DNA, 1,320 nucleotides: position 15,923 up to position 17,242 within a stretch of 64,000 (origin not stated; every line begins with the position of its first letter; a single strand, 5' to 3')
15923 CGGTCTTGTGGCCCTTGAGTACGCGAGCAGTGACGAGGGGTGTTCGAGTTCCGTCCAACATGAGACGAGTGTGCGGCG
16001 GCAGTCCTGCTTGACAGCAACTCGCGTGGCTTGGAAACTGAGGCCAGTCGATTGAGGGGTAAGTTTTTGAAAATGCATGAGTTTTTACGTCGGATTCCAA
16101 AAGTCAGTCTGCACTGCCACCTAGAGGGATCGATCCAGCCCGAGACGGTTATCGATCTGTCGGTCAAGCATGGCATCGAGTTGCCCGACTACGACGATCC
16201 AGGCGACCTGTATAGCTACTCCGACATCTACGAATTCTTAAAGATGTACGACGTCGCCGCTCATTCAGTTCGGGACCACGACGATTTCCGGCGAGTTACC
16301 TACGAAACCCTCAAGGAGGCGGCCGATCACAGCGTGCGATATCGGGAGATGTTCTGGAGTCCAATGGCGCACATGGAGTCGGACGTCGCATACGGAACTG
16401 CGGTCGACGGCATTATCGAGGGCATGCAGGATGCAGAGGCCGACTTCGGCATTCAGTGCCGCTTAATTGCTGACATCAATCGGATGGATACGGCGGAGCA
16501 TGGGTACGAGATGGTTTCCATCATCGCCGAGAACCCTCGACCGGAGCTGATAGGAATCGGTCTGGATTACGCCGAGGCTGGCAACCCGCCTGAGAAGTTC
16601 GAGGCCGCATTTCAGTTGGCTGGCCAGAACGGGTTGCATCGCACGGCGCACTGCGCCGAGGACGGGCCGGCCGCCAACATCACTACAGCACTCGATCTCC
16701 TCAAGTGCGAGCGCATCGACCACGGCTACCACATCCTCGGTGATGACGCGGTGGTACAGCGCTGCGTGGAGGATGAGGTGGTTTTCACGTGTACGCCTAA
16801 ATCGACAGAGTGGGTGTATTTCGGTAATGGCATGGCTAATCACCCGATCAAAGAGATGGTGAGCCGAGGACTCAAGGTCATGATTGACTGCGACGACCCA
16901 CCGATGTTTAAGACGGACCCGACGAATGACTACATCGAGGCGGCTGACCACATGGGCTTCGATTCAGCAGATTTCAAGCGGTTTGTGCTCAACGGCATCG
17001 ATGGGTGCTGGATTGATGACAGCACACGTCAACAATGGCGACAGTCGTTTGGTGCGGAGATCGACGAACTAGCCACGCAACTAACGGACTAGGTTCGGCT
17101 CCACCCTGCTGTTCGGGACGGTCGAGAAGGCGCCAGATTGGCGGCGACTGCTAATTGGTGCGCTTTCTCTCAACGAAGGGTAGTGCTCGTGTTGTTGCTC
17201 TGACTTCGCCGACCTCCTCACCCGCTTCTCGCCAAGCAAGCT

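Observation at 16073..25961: Four adenosine/adenine-deaminase-family paralogs within 10 kb, three in tandem, all with non-canonical substrate-pocket motifs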

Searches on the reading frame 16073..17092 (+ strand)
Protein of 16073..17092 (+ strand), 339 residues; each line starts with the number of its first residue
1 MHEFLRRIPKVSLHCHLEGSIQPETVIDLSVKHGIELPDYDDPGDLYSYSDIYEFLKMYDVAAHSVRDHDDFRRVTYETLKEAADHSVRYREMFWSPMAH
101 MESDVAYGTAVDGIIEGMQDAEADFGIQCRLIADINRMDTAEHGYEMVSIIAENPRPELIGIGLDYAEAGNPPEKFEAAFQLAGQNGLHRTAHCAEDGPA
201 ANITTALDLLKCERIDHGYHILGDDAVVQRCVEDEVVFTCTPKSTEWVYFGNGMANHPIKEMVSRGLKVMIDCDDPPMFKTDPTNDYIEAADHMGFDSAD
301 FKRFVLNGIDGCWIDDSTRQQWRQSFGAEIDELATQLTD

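Call 7: search_protein_families(library=ncbifam, proteins=[window:16073-17092:+], max_evalue=0.001)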
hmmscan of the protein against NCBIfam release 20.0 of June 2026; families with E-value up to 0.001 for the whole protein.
window:16073-17092:+ (339 aa): 10 families
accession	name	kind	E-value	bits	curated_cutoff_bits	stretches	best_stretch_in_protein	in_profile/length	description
TIGR01430.1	aden_deam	equivalog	1.9e-82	276.9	216.55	1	9-322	2-319/323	adenosine deaminase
NF006850.0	PRK09358.1-6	equivalog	3.5e-76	256.2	419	1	1-327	1-328/334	adenosine deaminase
NF006848.0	PRK09358.1-3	equivalog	7.3e-66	222.7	426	1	7-323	3-320/325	adenosine deaminase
NF006854.0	PRK09358.3-1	equivalog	8.8e-51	173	530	1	1-332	7-336/344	adenosine deaminase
NF006846.0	PRK09358.1-1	equivalog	5.4e-40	137.4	459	1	7-325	5-329/333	adenosine deaminase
NF006847.0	PRK09358.1-2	equivalog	2.5e-38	131.9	412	1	4-322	9-348/364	adenosine deaminase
NF006849.0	PRK09358.1-5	equivalog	3e-38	131.8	494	1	5-326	9-337/350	adenosine deaminase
NF006856.0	PRK09358.3-3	equivalog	1.3e-14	54.1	510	1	65-289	70-291/316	adenosine deaminase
NF006859.0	PRK09358.3-6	equivalog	3.8e-09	36.2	549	1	107-279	98-270/299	adenosine deaminase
TIGR01431.1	adm_rel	subfamily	2e-07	30.2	315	1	201-323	339-464/479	adenosine deaminase-related growth factor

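Call 8: search_protein_families(library=pfam, proteins=[window:16073-17092:+], max_evalue=0.001)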
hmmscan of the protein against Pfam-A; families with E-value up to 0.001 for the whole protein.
window:16073-17092:+ (339 aa): 1 family
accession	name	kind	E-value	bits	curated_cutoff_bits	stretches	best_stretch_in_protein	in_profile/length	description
PF00962.28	A_deaminase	-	4.9e-71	239.9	27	1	9-321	1-322/330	Adenosine deaminase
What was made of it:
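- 16073..17092 (+): P1, ADA-family hydrolase of the P1/P4 (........, GLDYAE) type. Glu follows HxHL. PF00962 E 5e-71 (call 8).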

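Call 14: search_solved_structures(query=window:16073-17092:+, max_evalue=1e-10)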
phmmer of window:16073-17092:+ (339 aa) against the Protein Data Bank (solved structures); distinct sequences matched with E-value up to 1e-10: 30.
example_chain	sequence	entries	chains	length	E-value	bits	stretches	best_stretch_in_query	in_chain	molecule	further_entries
4gxw_A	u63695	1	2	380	1.7e-65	224.8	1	4-337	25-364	Adenosine deaminase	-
3rys_A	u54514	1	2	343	4.6e-57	197.1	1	9-313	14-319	Adenosine deaminase 1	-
3ou8_A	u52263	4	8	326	2.3e-49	171.8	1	1-314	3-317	Adenosine deaminase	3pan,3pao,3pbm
9vlv_A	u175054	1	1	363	6.5e-32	114.4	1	9-319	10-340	Adenosine deaminase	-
1a4l_A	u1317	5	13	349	6.3e-31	111.1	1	9-321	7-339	ADENOSINE DEAMINASE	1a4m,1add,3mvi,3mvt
2ada_A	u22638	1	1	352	6.3e-31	111.1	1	9-321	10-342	ADENOSINE DEAMINASE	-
1fkw_A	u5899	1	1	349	2.3e-30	109.3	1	9-321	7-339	ADENOSINE DEAMINASE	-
3iar_A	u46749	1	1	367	2.3e-30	109.3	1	9-319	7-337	Adenosine deaminase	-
7rtg_A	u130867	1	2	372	2.4e-30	109.2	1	9-319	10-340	Adenosine deaminase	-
6n91_A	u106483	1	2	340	2.7e-30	109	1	7-320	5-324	Adenosine deaminase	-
1ndv_A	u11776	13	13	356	3.2e-30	108.8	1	9-319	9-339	Adenosine deaminase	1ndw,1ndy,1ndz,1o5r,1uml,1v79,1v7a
1krm_A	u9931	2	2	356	3.3e-30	108.8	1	9-319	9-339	adenosine deaminase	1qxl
1w1i_E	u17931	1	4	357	3.3e-30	108.8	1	9-319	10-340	ADENOSINE DEAMINASE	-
2bgn_E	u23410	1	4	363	3.5e-30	108.7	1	9-319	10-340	ADENOSINE DEAMINASE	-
1fkx_A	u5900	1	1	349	8.1e-30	107.5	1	9-321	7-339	ADENOSINE DEAMINASE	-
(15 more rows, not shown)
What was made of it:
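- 16073..17092 (+): Best PDB hit 4GXW at 1.7e-65 (call 14).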

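Call 57: search_protein_representatives(protein=window:16073-17092:+)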
Query: 339 residues. Proteins with E-value up to 0.001 (for the whole library): 7690; up to 1e-10: 3347; up to 1e-30: 383. The best 150 are listed.
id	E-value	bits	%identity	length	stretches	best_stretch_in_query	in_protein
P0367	2.7e-107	375.4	52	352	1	3-337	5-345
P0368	1.5e-102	359.9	47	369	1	2-337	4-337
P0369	1.6e-92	326.9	45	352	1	3-334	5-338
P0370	1.8e-91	323.4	46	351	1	3-337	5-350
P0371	8.8e-88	311.3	45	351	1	3-335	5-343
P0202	2.1e-85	303.5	58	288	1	58-285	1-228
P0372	4.0e-85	302.6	43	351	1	2-339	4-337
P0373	1.7e-83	297.2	47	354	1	5-326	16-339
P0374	2.4e-83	296.7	41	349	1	2-335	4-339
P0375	4.5e-82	292.5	42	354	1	2-337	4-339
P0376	5.6e-80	285.6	57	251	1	2-229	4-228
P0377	3.4e-73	263.3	42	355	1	3-333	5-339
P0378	2.9e-72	260.3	38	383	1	3-335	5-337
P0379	4.5e-72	259.6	51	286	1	2-232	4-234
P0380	1.5e-70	254.7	38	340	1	4-338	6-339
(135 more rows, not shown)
